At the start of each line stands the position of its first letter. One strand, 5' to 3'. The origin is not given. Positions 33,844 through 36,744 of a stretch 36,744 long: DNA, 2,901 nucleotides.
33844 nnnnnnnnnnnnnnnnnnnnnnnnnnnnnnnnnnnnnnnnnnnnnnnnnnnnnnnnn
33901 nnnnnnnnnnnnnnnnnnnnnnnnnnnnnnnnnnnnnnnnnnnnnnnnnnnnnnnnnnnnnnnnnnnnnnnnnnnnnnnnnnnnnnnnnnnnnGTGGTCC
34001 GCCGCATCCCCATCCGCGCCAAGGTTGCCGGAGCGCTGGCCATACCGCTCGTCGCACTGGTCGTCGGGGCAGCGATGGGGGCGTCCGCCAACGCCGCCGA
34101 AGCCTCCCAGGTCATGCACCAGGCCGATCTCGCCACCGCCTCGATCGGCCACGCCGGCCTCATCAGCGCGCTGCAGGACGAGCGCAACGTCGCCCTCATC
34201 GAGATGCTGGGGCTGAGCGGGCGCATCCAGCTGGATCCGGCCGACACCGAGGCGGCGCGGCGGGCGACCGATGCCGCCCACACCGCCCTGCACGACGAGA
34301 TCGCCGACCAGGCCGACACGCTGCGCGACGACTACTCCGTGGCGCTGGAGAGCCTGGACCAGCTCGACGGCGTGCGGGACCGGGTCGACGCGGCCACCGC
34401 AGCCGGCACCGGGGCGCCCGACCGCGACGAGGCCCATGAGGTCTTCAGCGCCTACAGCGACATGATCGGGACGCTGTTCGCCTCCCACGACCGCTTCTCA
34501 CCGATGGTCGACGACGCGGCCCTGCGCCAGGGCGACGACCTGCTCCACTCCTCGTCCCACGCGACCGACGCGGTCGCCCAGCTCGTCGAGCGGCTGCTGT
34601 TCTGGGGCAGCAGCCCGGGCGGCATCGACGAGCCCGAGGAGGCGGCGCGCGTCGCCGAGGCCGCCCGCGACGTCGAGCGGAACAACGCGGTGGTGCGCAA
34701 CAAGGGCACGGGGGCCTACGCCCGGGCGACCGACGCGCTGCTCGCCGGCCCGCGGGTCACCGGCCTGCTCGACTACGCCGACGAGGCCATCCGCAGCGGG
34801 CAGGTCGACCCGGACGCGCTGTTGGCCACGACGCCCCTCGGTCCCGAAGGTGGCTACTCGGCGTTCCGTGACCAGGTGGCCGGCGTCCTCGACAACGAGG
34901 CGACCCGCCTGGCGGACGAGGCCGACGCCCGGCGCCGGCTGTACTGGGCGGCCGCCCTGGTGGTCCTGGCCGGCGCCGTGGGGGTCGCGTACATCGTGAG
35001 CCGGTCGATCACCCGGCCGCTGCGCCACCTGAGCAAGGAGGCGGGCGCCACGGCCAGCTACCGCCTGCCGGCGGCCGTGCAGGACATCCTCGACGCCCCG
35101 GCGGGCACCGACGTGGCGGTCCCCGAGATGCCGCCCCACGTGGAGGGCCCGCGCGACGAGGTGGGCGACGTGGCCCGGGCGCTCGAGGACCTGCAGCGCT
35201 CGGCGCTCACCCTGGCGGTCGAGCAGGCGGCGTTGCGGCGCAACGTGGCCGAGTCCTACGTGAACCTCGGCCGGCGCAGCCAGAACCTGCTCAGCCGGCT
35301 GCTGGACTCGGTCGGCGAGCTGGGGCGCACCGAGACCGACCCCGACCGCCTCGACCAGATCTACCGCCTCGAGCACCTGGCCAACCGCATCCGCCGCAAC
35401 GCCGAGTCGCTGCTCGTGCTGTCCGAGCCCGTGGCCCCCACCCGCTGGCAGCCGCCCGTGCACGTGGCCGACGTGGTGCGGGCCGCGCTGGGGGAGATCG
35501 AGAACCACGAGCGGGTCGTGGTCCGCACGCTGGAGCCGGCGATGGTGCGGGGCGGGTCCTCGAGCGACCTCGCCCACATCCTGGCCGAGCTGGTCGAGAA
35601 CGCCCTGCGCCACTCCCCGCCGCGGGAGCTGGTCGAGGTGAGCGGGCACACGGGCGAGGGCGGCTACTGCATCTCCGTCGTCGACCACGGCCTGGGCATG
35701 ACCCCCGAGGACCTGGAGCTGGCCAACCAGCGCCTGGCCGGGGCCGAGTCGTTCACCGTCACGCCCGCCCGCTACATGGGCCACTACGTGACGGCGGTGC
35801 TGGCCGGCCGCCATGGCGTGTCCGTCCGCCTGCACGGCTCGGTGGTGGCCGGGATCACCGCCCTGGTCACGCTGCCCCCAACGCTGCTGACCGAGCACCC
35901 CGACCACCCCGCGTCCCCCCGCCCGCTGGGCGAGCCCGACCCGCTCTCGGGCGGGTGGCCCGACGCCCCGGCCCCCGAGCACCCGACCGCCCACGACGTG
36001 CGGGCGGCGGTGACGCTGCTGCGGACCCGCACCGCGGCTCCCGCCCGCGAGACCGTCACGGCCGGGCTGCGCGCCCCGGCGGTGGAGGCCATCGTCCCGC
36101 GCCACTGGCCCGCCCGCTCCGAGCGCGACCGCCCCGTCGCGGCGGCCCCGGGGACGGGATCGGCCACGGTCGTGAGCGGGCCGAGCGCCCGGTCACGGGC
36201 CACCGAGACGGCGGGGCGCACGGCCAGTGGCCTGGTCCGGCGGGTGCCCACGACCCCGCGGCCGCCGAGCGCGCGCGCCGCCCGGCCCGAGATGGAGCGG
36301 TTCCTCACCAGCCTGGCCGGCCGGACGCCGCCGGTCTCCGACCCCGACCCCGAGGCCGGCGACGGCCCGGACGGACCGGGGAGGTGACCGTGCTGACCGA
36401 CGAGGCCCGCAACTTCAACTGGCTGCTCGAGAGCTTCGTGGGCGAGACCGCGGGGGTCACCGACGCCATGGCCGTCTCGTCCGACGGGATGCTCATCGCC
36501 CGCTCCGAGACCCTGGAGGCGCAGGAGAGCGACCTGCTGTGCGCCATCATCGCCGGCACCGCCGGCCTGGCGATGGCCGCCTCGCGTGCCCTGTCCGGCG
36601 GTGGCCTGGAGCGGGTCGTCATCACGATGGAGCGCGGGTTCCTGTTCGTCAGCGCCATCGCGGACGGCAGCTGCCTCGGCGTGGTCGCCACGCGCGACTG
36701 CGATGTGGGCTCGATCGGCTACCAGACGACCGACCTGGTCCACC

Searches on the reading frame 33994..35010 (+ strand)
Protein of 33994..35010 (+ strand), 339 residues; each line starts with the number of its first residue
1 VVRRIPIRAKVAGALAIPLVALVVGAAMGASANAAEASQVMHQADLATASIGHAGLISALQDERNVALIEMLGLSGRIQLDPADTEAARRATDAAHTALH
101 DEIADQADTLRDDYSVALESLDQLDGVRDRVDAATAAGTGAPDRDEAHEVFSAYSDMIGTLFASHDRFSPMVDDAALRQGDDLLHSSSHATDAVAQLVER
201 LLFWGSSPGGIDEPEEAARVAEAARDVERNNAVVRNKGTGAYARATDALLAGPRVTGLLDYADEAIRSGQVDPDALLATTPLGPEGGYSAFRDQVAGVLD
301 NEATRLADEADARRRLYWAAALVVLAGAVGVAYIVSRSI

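Call 31: find_homologous_proteins(query=window:33994-35010:+, max_evalue=1e-30)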
Query window:33994-35010:+ (339 aa): 8 proteins with E <= 1e-30 among 8000 candidates.
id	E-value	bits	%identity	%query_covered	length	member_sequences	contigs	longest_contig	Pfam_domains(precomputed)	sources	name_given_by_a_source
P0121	8.5e-137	474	78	88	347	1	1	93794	PF08376.16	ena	-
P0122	2.5e-114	400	64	93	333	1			PF08376.16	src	-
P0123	1.4e-82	296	62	72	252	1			PF08376.16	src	-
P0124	9.9e-78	280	57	86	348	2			PF08376.16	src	-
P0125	4.4e-63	232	57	65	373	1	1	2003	PF08376.16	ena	-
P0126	1.2e-57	214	59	56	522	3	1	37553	PF00672.31,PF02518.32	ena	-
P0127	2.5e-46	177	57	47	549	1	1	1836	PF02518.32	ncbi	ncbi:MAG: ATP-binding protein, partial [Acidimicrobiales bacterium]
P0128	2.4e-39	154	69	37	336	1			-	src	-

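Call 38: find_encoding_contigs(protein=P0121, flank=1500, max_places=4)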
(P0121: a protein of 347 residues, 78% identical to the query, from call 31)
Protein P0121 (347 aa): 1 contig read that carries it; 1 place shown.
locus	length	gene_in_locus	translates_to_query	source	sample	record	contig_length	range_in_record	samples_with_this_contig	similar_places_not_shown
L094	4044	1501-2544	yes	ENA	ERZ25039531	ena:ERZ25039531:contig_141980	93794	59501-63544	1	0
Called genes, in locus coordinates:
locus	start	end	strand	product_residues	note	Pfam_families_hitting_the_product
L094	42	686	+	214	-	PF03473:MOSC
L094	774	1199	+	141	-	-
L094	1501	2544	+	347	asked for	PF08376:NIT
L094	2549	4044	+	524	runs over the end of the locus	PF02518:HATPase_c (weak), PF03259:Robl_LC7 (weak)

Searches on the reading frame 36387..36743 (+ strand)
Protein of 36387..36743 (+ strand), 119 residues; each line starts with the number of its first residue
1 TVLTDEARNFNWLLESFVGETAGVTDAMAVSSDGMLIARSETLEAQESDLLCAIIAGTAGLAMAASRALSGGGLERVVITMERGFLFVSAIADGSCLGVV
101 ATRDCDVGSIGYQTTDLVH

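Call 61: search_protein_families(library=pfam, proteins=[window:36387-36743:+], max_evalue=0.01)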
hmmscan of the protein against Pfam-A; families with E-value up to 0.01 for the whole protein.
window:36387-36743:+ (119 aa): 1 family
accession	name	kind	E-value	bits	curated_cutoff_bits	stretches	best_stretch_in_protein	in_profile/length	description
PF03259.23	Robl_LC7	-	1.1e-16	60.8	23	1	11-101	2-91/91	Roadblock/LC7 domain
